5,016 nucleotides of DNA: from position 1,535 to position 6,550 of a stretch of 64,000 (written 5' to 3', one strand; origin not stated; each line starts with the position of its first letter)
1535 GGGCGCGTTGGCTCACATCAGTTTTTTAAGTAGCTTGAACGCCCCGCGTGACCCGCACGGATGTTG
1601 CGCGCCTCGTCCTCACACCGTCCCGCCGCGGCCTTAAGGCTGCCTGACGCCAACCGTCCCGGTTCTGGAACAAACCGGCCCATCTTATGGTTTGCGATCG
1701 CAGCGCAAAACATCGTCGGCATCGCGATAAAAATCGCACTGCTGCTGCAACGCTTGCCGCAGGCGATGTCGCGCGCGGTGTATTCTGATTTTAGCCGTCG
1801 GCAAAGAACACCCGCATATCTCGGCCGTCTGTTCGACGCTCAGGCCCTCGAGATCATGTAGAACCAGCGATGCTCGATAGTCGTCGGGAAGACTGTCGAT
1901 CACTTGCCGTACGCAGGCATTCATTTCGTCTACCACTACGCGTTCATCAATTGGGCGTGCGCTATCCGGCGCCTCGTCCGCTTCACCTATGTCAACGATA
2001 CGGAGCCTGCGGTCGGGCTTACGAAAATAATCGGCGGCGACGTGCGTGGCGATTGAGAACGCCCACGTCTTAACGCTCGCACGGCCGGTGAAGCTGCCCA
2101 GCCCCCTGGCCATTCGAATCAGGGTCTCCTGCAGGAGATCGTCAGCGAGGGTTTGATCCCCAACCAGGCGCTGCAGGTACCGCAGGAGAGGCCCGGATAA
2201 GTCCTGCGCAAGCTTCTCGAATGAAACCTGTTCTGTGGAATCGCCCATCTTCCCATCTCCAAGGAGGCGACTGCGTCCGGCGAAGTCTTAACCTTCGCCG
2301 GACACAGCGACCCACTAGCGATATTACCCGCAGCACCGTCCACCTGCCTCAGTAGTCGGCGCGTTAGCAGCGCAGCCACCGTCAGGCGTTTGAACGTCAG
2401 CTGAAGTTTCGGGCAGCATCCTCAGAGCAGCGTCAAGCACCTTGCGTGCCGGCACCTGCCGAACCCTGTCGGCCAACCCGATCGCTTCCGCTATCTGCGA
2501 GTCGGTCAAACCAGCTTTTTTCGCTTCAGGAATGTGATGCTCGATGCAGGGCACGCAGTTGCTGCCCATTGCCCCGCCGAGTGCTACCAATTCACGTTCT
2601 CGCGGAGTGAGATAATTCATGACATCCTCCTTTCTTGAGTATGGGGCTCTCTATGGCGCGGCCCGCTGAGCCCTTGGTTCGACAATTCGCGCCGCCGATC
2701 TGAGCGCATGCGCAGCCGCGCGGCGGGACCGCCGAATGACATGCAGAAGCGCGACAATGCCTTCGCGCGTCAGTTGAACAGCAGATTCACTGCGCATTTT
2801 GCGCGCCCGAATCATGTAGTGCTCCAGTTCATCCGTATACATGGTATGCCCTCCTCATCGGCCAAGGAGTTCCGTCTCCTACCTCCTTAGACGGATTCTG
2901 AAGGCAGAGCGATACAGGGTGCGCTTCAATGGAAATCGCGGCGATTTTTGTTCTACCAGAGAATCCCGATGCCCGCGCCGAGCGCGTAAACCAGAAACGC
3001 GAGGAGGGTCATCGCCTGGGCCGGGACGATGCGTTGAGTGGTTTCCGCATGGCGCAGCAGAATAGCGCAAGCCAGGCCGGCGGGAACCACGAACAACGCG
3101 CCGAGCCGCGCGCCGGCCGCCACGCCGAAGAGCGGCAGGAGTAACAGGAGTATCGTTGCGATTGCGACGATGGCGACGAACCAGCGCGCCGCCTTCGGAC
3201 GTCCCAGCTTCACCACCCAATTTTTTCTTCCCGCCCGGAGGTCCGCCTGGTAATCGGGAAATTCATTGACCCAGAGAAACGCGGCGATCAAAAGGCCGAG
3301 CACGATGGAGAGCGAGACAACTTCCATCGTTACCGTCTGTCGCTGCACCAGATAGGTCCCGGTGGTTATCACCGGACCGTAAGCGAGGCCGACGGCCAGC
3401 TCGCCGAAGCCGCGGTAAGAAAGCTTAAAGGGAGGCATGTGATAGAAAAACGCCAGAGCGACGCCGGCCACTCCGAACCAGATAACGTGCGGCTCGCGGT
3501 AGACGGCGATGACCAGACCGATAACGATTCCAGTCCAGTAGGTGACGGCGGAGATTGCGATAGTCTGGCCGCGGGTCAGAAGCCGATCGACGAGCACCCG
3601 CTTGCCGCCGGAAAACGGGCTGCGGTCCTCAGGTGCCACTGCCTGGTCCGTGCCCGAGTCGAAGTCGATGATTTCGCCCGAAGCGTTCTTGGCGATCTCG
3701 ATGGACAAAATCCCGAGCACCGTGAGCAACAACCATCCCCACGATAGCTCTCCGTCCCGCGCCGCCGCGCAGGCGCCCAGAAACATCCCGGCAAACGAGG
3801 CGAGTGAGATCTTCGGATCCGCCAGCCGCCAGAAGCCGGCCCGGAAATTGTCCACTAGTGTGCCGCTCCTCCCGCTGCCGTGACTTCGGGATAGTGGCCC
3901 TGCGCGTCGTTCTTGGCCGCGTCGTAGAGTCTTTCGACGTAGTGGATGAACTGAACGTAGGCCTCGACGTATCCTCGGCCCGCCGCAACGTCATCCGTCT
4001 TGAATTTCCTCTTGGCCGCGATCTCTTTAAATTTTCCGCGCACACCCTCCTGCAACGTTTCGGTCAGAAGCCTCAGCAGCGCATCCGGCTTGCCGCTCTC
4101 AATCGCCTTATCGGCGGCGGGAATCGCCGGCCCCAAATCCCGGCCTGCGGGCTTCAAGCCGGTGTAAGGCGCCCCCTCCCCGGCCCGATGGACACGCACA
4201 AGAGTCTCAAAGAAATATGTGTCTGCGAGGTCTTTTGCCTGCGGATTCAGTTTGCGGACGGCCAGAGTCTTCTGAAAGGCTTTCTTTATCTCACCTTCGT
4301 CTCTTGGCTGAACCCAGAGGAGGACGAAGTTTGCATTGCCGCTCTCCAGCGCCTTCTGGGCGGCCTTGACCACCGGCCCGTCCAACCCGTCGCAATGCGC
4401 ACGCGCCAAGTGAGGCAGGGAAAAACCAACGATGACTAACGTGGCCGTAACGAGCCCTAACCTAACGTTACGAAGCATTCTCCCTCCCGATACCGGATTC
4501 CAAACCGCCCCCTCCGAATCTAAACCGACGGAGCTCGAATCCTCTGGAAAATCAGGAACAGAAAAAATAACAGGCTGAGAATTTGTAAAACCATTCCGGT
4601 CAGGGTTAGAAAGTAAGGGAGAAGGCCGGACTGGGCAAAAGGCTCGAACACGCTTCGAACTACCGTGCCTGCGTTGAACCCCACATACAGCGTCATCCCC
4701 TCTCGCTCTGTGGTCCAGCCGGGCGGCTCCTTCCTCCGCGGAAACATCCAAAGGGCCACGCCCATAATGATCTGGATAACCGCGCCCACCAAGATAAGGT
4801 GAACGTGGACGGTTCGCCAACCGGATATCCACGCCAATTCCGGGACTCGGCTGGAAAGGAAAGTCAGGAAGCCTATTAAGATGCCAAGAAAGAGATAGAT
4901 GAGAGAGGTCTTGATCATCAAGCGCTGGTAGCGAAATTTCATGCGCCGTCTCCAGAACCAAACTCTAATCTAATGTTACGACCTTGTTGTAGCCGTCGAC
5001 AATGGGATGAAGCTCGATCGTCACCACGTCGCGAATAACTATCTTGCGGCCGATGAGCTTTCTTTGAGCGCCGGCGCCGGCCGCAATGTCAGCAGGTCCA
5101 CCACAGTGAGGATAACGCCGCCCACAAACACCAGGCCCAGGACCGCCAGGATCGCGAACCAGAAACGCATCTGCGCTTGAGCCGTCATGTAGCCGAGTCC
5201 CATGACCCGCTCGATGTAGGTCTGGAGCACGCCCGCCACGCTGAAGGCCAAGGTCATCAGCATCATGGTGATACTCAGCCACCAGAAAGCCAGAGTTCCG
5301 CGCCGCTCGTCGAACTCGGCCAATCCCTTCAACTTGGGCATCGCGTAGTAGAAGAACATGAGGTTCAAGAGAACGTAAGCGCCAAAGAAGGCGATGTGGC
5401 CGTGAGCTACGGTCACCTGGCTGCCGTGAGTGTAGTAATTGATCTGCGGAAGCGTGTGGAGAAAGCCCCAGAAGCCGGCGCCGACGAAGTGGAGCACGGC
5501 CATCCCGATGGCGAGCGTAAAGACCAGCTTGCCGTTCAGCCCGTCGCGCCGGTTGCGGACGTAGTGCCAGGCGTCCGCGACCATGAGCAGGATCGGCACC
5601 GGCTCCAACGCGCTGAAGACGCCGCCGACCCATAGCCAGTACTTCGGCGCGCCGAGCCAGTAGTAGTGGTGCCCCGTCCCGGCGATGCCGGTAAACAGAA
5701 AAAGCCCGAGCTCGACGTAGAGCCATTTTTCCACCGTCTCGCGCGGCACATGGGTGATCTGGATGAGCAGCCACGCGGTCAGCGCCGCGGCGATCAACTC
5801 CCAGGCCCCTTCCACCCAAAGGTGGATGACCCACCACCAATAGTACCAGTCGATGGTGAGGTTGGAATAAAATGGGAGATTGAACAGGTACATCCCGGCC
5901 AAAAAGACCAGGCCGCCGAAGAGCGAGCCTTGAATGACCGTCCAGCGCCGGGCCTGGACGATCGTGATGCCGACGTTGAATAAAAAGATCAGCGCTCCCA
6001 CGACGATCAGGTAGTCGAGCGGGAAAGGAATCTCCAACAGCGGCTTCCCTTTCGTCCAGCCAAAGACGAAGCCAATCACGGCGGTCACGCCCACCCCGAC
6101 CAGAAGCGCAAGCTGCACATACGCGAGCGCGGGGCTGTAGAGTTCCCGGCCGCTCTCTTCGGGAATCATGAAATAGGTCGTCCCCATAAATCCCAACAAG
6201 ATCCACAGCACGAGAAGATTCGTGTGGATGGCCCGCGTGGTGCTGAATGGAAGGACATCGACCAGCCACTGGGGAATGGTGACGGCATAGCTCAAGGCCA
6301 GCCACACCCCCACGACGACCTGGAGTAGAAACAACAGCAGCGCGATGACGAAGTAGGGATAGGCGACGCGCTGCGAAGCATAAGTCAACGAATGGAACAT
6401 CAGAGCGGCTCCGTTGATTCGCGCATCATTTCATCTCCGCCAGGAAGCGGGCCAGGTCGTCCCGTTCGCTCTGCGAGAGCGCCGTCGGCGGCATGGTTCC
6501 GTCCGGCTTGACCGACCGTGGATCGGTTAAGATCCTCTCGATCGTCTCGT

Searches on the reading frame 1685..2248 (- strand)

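Call 7: search_protein_families(library=pfam, proteins=[window:1685-2248:-])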
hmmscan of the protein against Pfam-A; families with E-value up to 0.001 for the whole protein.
window:1685-2248:- (187 aa): 6 families
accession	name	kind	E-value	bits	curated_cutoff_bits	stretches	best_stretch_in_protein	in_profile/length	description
PF08281.18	Sigma70_r4_2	-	9.1e-16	57.7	25.7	1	112-163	3-54/54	Sigma-70, region 4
PF04542.20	Sigma70_r2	-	2e-15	56.8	24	1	16-80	4-70/71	Sigma-70 region 2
PF04545.22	Sigma70_r4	-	7.2e-08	32.3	24.1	1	117-165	2-50/50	Sigma-70, region 4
PF07638.17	Sigma70_ECF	-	2.5e-05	24.7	21.1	1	76-168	92-184/185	ECF sigma factor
PF22029.2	PhyR_sigma2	-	7.6e-05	23.1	27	1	23-66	10-53/55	Sigma2 domain of PhyR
PF13384.12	HTH_23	-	0.00031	20.9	24.6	1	129-159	11-41/50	Homeodomain-like domain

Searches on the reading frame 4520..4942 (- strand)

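Call 7: search_protein_families(library=pfam, proteins=[window:4520-4942:-])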
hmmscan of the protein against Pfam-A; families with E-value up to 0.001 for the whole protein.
window:4520-4942:- (140 aa): 1 family
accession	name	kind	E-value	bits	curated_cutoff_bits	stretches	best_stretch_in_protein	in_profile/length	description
PF00115.25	COX1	-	0.00033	20.1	34.8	1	8-131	5-139/436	Cytochrome C and Quinol oxidase polypeptide I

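Call 13: search_protein_families(library=pfam, proteins=[window:4520-4942:-], max_evalue=0.1)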
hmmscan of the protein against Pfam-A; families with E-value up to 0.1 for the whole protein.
window:4520-4942:- (140 aa): 2 families
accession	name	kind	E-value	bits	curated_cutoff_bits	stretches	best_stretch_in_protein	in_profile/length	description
PF00115.25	COX1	-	0.00033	20.1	34.8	1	8-131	5-139/436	Cytochrome C and Quinol oxidase polypeptide I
PF11070.13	DUF2871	-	0.014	16.1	27.4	1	9-60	4-55/134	Protein of unknown function (DUF2871)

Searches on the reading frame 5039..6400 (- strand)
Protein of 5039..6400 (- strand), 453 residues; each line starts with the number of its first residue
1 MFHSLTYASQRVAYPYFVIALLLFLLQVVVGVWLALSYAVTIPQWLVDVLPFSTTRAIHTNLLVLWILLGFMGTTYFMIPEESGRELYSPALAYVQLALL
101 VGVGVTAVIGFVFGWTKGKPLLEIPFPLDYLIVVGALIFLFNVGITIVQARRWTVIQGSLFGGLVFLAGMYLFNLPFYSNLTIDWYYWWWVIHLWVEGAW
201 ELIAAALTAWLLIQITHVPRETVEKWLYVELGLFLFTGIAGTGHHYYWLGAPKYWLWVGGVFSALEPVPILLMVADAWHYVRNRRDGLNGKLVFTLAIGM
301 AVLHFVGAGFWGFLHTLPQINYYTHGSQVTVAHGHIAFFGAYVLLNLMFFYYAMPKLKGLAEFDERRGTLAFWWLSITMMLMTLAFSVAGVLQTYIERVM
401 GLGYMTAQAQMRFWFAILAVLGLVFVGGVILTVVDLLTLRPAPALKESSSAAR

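Call 4: search_protein_families(library=pfam, proteins=[window:5039-6400:-])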
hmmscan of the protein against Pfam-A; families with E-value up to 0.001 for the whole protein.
window:5039-6400:- (453 aa): 1 family
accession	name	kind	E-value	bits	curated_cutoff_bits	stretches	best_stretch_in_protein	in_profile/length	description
PF00115.25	COX1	-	3.6e-63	214.4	34.8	1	11-423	1-435/436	Cytochrome C and Quinol oxidase polypeptide I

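Call 14: search_protein_families(library=ncbifam, proteins=[window:5039-6400:-], max_evalue=0.001)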
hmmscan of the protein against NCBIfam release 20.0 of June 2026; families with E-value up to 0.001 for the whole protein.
window:5039-6400:- (453 aa): 2 families
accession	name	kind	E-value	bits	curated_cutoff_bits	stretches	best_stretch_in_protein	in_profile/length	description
TIGR00780.1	ccoN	equivalog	1e-06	28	583.15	1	20-435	14-453/474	cytochrome-c oxidase, cbb3-type subunit I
NF011053.0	PRK14485.1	subfamily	1.1e-05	23.9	1080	1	16-431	17-445/716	putative bifunctional cbb3-type cytochrome c oxidase subunit I/II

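Call 22: search_solved_structures(query=window:5039-6400:-, max_evalue=0.001, show_alignments=1)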
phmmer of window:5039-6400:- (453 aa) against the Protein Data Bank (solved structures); distinct sequences matched with E-value up to 0.001: 14.
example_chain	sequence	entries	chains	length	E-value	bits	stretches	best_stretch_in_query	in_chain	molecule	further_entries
3o0r_B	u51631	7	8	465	9.9e-112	377.4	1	4-433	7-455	Nitric oxide reductase subunit B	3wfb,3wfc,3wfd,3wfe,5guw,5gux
4xyd_A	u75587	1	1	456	3.8e-109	368.9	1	6-433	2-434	Nitric-oxide reductase subunit B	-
3ayf_A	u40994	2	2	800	5.6e-44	154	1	9-404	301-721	Nitric oxide reductase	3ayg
6fwf_A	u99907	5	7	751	5.7e-28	101.2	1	9-434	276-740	Nitric-oxide reductase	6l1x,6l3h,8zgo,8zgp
28pq_A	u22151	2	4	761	2.7e-25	92.4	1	167-415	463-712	Nitric oxide reductase subunit B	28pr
28pn_A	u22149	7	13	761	6.2e-25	91.2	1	167-414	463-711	Nitric oxide reductase subunit B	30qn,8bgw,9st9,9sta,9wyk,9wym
28pp_A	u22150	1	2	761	6.3e-25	91.2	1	167-416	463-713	Nitric oxide reductase subunit B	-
6qq5_A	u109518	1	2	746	1.4e-24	90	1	167-413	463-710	Nitric oxide reductase subunit B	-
30sj_A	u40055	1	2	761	1.7e-24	89.8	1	167-414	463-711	Nitric oxide reductase subunit B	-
6qq6_A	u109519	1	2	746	2.5e-24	89.2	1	167-413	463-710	Nitric oxide reductase subunit B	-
9wyl_A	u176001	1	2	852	3.9e-24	88.6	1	167-413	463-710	Nitric oxide reductase subunit B,Soluble cytochrome b562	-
32fi_A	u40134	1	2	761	5.3e-24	88.1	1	167-414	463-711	Nitric oxide reductase subunit B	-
6t6v_A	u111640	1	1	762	5.3e-24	88.1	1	167-414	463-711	Nitric oxide reductase subunit B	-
9g6b_A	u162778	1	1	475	0.00014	24.1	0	11-443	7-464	cytochrome-c oxidase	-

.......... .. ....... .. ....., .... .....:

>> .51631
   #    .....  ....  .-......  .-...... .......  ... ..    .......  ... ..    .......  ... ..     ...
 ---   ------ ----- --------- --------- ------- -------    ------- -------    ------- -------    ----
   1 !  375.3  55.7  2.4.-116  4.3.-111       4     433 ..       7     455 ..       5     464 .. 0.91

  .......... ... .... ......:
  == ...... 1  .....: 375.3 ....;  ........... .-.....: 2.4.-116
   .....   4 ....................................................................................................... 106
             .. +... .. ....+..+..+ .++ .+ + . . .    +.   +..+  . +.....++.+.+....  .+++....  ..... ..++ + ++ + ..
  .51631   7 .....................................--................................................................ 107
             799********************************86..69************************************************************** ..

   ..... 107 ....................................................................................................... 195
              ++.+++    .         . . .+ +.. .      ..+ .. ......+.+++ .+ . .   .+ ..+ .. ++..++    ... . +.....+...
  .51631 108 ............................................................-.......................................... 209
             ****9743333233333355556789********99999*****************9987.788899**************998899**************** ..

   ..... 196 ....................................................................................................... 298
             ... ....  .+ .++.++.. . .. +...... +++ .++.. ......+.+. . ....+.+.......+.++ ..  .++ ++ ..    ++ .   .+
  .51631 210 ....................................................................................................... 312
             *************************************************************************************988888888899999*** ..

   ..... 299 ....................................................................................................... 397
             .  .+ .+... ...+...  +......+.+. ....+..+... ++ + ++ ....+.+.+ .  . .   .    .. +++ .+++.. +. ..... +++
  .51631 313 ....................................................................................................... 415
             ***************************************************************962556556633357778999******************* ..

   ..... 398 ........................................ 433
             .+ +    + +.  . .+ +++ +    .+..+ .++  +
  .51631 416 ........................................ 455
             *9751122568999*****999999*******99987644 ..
